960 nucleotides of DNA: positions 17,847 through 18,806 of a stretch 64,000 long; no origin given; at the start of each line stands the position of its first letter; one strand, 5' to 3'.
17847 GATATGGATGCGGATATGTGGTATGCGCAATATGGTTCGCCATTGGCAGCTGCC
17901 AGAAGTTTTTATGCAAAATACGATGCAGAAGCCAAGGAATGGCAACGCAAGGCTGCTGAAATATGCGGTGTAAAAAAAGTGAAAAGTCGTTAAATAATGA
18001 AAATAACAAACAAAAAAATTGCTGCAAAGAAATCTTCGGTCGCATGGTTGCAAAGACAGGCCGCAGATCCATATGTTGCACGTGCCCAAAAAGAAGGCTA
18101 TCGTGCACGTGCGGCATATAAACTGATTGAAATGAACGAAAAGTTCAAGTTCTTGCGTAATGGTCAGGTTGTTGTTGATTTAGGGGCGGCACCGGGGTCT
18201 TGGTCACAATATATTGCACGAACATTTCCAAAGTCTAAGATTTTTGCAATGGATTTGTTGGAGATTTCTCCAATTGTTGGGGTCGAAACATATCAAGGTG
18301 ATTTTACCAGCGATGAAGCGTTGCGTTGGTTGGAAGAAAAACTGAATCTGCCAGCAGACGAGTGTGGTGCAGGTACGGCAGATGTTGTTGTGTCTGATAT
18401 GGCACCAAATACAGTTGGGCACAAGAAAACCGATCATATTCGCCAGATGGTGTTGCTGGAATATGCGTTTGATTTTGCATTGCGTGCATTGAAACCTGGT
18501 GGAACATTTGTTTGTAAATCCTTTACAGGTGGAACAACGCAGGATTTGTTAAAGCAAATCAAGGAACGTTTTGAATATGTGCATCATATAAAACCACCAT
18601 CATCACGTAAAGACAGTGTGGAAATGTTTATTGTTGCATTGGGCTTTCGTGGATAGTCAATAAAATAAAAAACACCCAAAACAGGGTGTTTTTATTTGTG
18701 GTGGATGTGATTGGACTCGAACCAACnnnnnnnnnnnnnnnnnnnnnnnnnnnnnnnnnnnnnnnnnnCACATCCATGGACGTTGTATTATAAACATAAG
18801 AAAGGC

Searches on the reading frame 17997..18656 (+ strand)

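Call 6: search_protein_families(library=pfam, proteins=[window:17997-18656:+], max_evalue=0.001)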
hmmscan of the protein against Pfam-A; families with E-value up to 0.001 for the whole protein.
window:17997-18656:+ (219 aa): 3 families
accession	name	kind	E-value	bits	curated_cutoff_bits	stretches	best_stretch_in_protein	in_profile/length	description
PF01728.25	FtsJ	-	2.1e-58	197.6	24.1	1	35-217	1-181/181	FtsJ-like methyltransferase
PF13489.12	Methyltransf_23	-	7.7e-05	22.9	27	1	50-189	16-133/164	Methyltransferase domain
PF13847.12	Methyltransf_31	-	8e-05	22.8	27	0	55-195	3-129/145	Methyltransferase domain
